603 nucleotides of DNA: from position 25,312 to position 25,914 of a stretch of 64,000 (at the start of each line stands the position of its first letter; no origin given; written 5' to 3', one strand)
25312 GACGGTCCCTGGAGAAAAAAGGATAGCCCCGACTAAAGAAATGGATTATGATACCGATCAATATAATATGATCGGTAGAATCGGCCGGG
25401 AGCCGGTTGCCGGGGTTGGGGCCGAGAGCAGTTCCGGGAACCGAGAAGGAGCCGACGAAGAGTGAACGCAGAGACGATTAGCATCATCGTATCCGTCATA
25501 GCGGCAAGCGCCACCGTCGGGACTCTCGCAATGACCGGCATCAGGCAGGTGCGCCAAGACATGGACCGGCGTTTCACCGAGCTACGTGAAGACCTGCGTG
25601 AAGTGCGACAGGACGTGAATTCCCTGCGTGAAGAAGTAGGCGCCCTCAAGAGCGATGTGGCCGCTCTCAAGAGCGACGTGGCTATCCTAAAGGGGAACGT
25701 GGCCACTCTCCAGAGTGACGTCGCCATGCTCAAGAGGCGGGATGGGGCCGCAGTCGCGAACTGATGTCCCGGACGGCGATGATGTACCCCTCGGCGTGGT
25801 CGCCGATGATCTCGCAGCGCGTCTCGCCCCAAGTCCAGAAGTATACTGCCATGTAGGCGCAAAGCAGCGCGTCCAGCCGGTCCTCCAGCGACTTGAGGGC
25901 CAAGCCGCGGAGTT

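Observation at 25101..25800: Low-GC islet between acs and plsY encoding a small TM-anchored coiled-coil protein made of 21-bp tandem repeats, preceded by a 9-bp inverted repeat, and overlapping the 3' end of the convergent DUF429 nuclease-like gene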

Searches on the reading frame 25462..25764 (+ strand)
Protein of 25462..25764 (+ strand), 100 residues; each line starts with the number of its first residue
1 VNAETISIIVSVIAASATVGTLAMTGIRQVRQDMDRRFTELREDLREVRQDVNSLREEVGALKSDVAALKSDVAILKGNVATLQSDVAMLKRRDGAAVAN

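Call 8: search_protein_families(library=pfam, proteins=[window:25462-25764:+], max_evalue=1)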
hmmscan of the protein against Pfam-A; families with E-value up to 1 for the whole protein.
window:25462-25764:+ (100 aa): 80 families (the best 25 are shown)
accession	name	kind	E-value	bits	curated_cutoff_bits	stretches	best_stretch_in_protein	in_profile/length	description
PF04728.18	LPP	-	4.7e-05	24.1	29.1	2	49-74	6-31/53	Lipoprotein leucine-zipper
PF07889.17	DUF1664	-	0.00011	22.7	34.6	1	25-91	55-121/124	Protein of unknown function (DUF1664)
PF04977.20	DivIC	-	0.00059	20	28.9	1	50-83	17-50/80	Septum formation initiator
PF05701.16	WEMBL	-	0.00088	18.6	35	1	28-86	285-343/562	Weak chloroplast movement under blue light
PF16331.10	TolA_bind_tri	-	0.00094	19.7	30.1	1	62-93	23-54/76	TolA binding protein trimerisation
PF04513.17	Baculo_PEP_C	-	0.0016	18.9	38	1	25-88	52-116/140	Baculovirus polyhedron envelope protein, PEP, C terminus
PF20379.3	DUF6674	-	0.0022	18.1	28.5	1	32-92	32-87/251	Family of unknown function (DUF6674)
PF25450.1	Rab11-FIP3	-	0.0035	18.1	31.9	1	34-89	45-100/125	Rab11-FIP3-like domain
PF16515.11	HIP1_clath_bdg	-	0.0037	18.1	28.8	1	27-88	36-97/99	Clathrin-binding domain of Huntingtin-interacting protein 1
PF08702.15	Fib_alpha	-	0.0039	17.8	29.9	1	25-77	77-129/143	Fibrinogen alpha/beta chain family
PF10805.13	DUF2730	-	0.0042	17.6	24.9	1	17-90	8-82/102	Protein of unknown function (DUF2730)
PF06419.17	COG6_N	-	0.0042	17.6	27.4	1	37-93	34-90/114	Conserved oligomeric complex COG6, N-terminal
PF07407.17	Seadorna_VP6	-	0.0043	16.6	27.2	1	50-86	2-38/399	Seadornavirus VP6 protein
PF07798.16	CCDC90-like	-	0.0044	17.3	33.5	1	31-87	45-106/175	Coiled-coil domain-containing protein 90-like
PF06160.17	EzrA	-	0.0049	15.7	39.6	1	27-93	363-429/557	Septation ring formation regulator, EzrA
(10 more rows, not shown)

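Call 11: find_homologous_proteins(query=window:25462-25764:+, max_evalue=0.001)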
Query window:25462-25764:+ (100 aa): 28 proteins with E <= 0.001 among 45 candidates.
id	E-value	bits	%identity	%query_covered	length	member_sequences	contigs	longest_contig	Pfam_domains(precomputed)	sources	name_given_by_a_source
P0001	1.5e-51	189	100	100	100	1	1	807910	PF24161.2,PF04977.21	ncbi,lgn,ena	-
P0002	4.2e-30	121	66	100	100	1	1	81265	-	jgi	-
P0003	4.3e-28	115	64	97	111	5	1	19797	-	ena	-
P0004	5.0e-26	108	70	77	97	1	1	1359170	-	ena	-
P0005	1.4e-25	107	62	97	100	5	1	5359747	-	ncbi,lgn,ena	-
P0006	1.1e-24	104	67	77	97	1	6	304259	-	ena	-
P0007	1.2e-24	104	61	84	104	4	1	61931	-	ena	-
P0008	1.3e-24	104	70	77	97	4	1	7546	-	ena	-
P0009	1.3e-24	104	66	77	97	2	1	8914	-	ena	-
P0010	1.6e-24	103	67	77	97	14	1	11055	-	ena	-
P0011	3.7e-24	102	60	100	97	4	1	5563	-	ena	-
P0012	4.1e-24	102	67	77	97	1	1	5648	-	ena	-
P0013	5.0e-24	102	67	77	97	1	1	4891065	-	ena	-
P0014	6.2e-24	101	64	84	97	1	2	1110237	-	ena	-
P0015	9.6e-24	101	64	77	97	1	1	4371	-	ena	-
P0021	2.1e-19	87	61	63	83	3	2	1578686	-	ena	-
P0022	6.0e-19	85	73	63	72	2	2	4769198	-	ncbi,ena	-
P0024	1.1e-18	85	64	66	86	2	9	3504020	-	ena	-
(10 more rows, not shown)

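Call 12: find_encoding_contigs(protein=window:25462-25764:+, flank=8000, max_places=10)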
Protein window:25462-25764:+ (100 aa): 1 contig read that carries it; 1 place shown.
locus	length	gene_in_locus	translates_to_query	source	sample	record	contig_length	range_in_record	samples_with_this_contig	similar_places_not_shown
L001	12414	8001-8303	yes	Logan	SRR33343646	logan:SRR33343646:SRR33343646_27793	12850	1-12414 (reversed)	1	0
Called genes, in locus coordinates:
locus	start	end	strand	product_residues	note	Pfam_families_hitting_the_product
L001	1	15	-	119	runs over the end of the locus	PF00717:Peptidase_S24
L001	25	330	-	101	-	-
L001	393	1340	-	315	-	PF02618:YceG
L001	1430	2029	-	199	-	-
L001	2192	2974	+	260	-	PF08543:Phos_pyr_kin, PF00294:PfkB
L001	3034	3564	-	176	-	PF08592:Anthrone_oxy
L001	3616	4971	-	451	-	PF01979:Amidohydro_1, PF07969:Amidohydro_3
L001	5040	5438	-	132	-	PF02537:CRCB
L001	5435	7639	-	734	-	PF13380:CoA_binding_2, PF13607:Succ_CoA_lig, PF13549:ATP-grasp_5, PF08442:ATP-grasp_2 (weak)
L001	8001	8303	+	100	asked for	PF04977:DivIC (faint), PF24161:CCDC39 (weak)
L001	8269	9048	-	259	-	PF04250:DUF429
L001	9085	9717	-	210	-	PF02660:G3P_acyltransf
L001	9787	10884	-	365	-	PF12973:Cupin_7 (faint), PF00190:Cupin_1 (faint), PF07883:Cupin_2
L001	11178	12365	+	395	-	PF01321:Creatinase_N, PF00557:Peptidase_M24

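Call 17: list_cluster_members(proteins=[P0001, P0005, P0022, P0002, P0004, P0013, P0021, P0024, P0014, P0006])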
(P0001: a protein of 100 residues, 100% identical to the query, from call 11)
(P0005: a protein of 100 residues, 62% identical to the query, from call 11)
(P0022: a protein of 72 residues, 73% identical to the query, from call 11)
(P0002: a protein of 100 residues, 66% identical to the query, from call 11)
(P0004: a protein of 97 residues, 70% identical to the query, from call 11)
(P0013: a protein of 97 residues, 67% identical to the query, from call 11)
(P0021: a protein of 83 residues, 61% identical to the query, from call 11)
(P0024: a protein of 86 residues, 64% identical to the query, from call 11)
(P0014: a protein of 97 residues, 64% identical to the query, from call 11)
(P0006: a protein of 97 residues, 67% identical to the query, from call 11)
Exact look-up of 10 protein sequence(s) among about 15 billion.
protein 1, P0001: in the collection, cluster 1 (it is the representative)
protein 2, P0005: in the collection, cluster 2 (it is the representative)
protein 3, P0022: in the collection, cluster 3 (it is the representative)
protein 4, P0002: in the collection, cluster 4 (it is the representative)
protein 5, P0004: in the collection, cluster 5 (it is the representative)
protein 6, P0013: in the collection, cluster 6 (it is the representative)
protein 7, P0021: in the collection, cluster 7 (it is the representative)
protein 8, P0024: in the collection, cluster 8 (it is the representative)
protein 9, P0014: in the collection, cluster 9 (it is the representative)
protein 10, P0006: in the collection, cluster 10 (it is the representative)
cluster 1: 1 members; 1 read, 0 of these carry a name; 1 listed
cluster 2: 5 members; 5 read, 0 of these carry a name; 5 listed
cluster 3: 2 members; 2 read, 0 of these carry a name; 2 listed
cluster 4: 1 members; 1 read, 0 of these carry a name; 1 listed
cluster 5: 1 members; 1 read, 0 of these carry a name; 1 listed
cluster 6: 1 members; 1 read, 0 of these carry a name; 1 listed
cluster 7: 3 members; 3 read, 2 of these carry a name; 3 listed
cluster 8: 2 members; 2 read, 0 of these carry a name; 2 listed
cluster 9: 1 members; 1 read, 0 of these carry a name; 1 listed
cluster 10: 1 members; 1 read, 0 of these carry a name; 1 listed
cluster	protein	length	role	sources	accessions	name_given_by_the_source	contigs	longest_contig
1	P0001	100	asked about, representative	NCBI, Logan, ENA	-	-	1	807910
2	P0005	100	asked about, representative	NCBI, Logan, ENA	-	-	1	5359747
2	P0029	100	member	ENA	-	-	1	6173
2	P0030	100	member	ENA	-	-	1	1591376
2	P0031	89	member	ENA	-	-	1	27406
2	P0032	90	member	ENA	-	-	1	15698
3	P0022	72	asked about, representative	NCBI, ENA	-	-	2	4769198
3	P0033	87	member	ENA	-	-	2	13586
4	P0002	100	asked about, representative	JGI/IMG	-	-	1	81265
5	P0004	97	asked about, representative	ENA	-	-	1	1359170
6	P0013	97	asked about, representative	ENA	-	-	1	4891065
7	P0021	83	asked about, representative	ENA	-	-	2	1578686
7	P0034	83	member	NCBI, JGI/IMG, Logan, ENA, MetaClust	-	\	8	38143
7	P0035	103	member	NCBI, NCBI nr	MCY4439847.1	MAG: hypothetical protein OXE53_06535 [Deltaproteobacteria bacterium] | hypothetical protein [Deltaproteobacteria bacterium]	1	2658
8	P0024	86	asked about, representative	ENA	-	-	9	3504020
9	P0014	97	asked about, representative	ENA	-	-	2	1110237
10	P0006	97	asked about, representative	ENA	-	-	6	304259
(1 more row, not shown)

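Call 18: find_encoding_contigs(protein=P0005, flank=6000, max_places=3)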
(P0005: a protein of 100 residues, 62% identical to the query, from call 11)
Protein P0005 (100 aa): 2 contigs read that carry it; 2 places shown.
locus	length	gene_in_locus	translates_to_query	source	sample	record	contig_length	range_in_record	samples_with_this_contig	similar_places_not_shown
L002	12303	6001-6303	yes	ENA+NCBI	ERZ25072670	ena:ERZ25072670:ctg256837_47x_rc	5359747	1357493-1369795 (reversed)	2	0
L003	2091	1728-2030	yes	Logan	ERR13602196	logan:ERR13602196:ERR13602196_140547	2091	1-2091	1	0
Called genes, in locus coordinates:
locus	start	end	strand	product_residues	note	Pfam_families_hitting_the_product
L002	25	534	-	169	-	PF20296:MTaX1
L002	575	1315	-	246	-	-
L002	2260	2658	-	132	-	PF02537:CRCB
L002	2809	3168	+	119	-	PF13560:HTH_31 (faint)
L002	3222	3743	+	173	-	PF08808:RES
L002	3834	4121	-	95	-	PF01381:HTH_3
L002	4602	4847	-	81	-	-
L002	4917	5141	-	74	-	PF04255:DUF433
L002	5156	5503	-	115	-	-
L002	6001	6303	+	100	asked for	-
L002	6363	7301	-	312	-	PF05023:Phytochelatin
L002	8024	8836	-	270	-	PF00106:adh_short, PF08659:KR, PF13561:adh_short_C2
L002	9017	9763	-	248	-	PF00106:adh_short, PF01370:Epimerase (weak), PF08659:KR, PF13561:adh_short_C2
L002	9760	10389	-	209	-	PF00005:ABC_tran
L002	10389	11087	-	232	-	PF00005:ABC_tran, PF13304:AAA_21 (faint)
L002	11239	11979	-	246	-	PF00005:ABC_tran, PF13304:AAA_21 (faint)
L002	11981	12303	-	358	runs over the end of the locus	PF02653:BPD_transp_2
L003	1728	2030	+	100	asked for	-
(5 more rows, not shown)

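Call 19: find_encoding_contigs(protein=P0022, flank=6000, max_places=3)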
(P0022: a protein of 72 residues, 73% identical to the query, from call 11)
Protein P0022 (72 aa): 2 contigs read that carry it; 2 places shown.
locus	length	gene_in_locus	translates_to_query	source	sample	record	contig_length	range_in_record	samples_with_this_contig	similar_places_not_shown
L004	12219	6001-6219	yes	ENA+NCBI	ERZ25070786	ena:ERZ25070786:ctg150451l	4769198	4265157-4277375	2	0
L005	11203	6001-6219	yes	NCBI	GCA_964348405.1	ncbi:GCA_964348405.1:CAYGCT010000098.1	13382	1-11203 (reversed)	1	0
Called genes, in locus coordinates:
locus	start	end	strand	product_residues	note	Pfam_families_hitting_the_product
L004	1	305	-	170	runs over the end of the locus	-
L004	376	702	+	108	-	-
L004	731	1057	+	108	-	PF01850:PIN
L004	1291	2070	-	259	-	PF13701:DDE_Tnp_1_4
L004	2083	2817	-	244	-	PF13701:DDE_Tnp_1_4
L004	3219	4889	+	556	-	PF05496:RuvB_N (faint), PF13177:DNA_pol3_delta2, PF00004:AAA, PF13401:AAA_22 (faint), PF22608:DNAX_ATPase_lid, PF12169:DNA_pol3_gamma3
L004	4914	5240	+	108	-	PF02575:YbaB_DNA_bd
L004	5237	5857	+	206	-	PF21176:RecR_HhH, PF01751:Toprim, PF13662:Toprim_4, PF21175:RecR_C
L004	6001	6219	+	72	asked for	-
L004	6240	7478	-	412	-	PF02492:cobW, PF07683:CobW_C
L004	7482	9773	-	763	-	PF01315:Ald_Xan_dh_C, PF02738:MoCoBD_1, PF20256:MoCoBD_2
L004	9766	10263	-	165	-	PF00111:Fer2, PF01799:Fer2_2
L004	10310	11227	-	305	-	PF00941:FAD_binding_5, PF03450:CO_deh_flav_C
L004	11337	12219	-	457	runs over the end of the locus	PF01979:Amidohydro_1, PF07969:Amidohydro_3 (faint), PF12890:DHOase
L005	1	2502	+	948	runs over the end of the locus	PF04851:ResIII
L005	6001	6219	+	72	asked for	-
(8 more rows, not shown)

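Call 22: find_related_loci(query=A3, collection=genome_contigs, flank=5000)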
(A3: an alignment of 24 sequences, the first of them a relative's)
Query A3 (100 aa) in genome_contigs; peptide patterns used: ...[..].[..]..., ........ (x = any residue, [..] = any of these).
41 stretches matched a pattern; 14 encode a relative of the query (tblastn E <= 1e-3); 14 distinct loci.
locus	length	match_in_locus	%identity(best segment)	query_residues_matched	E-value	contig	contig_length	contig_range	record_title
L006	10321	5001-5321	60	1-100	3e-35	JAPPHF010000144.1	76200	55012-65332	MAG: Deltaproteobacteria bacterium isolate RHO1_bin_74 NODE_779_length_76200_cov_8.920665, whole genome shotgun sequence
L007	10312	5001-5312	67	1-97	2e-32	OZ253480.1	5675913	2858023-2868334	MAG: uncultured Candidatus Binatia bacterium isolate 01c1d691-c9b9-4499-9944-1e5a173e9d55 genome assembly, chromosome: 1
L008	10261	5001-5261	69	1-76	1e-31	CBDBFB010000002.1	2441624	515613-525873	MAG: uncultured Candidatus Binatia bacterium isolate 1f458a18-970d-4e2d-a946-a0f588cd1ee1 genome assembly, contig: conti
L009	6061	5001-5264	67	1-77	2e-31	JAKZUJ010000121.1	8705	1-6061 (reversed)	MAG: Chloroflexota bacterium isolate Langseth_MAG_00082 Langseth_MAG_00082_000000000121, whole genome shotgun sequence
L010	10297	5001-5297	63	1-92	9e-29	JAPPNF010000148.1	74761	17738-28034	MAG: Deltaproteobacteria bacterium isolate RHO3_bin_65 NODE_808_length_74761_cov_195.966268, whole genome shotgun sequen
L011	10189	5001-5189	73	1-63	8e-26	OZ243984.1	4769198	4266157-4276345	MAG: uncultured Candidatus Binatia bacterium isolate 31174faa-af5d-46df-8d7f-4a8f69c76524 genome assembly, chromosome: 1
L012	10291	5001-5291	62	1-97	3e-24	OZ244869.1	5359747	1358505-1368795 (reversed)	MAG: uncultured Candidatus Binatia bacterium isolate 4a3a7036-e571-4a1a-a60d-b403d30aaf4e genome assembly, chromosome: 1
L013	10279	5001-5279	53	1-100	2e-22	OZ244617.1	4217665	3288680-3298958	MAG: uncultured Candidatus Binatia bacterium isolate c6e9418e-c58b-4f86-8f57-4900b675f3d0 genome assembly, chromosome: 1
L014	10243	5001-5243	54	1-63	3e-21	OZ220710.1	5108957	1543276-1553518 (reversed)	MAG: Thermodesulfobacteriota bacterium isolate dce1034a-8f23-488c-aa07-39e6c80a0035 genome assembly, chromosome: 1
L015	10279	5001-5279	45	1-68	2e-19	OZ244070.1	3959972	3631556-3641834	MAG: uncultured Candidatus Binatia bacterium isolate f57e87d9-6197-413a-b43d-c6892e6158a2 genome assembly, chromosome: 1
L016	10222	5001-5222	46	3-62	2e-13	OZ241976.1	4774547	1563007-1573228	MAG: uncultured Candidatus Binatia bacterium isolate 2be43a5b-f59f-4a3e-ac31-0248d4889e07 genome assembly, chromosome: 1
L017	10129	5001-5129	63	1-43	2e-11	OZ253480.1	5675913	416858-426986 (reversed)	MAG: uncultured Candidatus Binatia bacterium isolate 01c1d691-c9b9-4499-9944-1e5a173e9d55 genome assembly, chromosome: 1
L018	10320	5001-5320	37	9-56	9e-6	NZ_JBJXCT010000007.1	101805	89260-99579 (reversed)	Hydrogenobacter sp. Uz 6-8 NODE_7_length_101805_cov_667.186193, whole genome shotgun sequence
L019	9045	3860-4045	33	10-73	1e-4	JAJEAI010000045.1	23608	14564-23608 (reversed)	MAG: Candidatus Binatia bacterium isolate jk18x7bins.45 k141_304327, whole genome shotgun sequence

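Call 32: find_related_loci(query=A3, collection=metagenome_contigs, flank=4000)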
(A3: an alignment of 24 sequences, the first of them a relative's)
Query A3 (100 aa) in metagenome_contigs; peptide patterns used: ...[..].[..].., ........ (x = any residue, [..] = any of these).
147 stretches matched a pattern; 5 encode a relative of the query (tblastn E <= 1e-3); 5 distinct loci.
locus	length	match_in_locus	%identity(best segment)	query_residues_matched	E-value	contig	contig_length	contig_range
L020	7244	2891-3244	58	1-100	2e-29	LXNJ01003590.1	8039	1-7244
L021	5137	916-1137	62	1-63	2e-24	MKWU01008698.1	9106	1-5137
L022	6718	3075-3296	62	1-63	2e-24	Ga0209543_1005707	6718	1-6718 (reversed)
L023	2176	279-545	51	1-71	1e-21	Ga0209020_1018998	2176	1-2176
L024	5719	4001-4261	27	1-86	3e-5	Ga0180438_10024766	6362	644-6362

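Call 35: search_protein_families(library=pfam, proteins=[L001:8269-9048:-, L017:5001-5516:+, L010:5001-5366:+, L004:6001-6219:+, L008:8747-9721:+], max_evalue=0.01)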
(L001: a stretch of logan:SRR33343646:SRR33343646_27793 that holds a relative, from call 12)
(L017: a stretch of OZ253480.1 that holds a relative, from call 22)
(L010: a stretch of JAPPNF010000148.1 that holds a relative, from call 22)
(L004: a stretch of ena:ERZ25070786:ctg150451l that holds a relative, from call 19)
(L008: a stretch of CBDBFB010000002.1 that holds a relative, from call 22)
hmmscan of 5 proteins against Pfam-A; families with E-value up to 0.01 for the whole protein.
L001:8269-9048:- (259 aa): 1 family
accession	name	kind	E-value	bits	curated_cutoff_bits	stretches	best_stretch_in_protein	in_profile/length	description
PF04250.19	DUF429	-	7.7e-14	52.4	23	1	11-230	1-205/214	Protein of unknown function (DUF429)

L017:5001-5516:+ (171 aa): 1 family
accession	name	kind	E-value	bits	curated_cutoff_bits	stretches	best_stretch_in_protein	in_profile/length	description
PF01442.23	Apolipoprotein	-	9.6e-08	32.4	90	1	29-146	59-176/190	Apolipoprotein A1/A4/E domain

L010:5001-5366:+ (121 aa): 9 families
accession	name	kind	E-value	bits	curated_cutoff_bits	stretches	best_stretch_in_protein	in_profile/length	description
PF07889.17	DUF1664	-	4.4e-05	24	34.6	1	33-77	77-121/124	Protein of unknown function (DUF1664)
PF04728.18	LPP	-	9.4e-05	23.1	29.1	0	82-113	4-35/53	Lipoprotein leucine-zipper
PF10191.15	COG7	-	0.0047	15.7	33.9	0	48-86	61-99/772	Golgi complex component 7 (COG7)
PF05701.16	WEMBL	-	0.0059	15.8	35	1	28-114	285-371/562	Weak chloroplast movement under blue light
PF04899.17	MbeD_MobD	-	0.0068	17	21.6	0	29-82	14-67/70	MbeD/MobD like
PF20379.3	DUF6674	-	0.0069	16.5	28.5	1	32-87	32-82/251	Family of unknown function (DUF6674)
PF10241.14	KxDL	-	0.0082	16.9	27.2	0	29-72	34-77/86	Uncharacterized conserved protein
PF05557.18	MAD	-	0.0084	15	30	1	33-114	377-463/661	Mitotic checkpoint protein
PF01166.23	TSC22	-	0.0098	16.5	30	0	61-93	11-43/57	TSC-22/dip/bun family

L004:6001-6219:+ (72 aa): 0 families

L008:8747-9721:+ (324 aa): 3 families
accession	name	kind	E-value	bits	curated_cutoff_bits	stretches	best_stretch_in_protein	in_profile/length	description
PF16868.10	NMT1_3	-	1.3e-56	192.8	27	1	43-321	3-289/289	NMT1-like family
PF09084.16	NMT1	-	1.8e-08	35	20.5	1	113-190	62-139/216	NMT1/THI5 like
PF12974.12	Phosphonate-bd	-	0.0011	18.8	27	1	82-173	46-136/242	ABC transporter, phosphonate, periplasmic substrate-binding protein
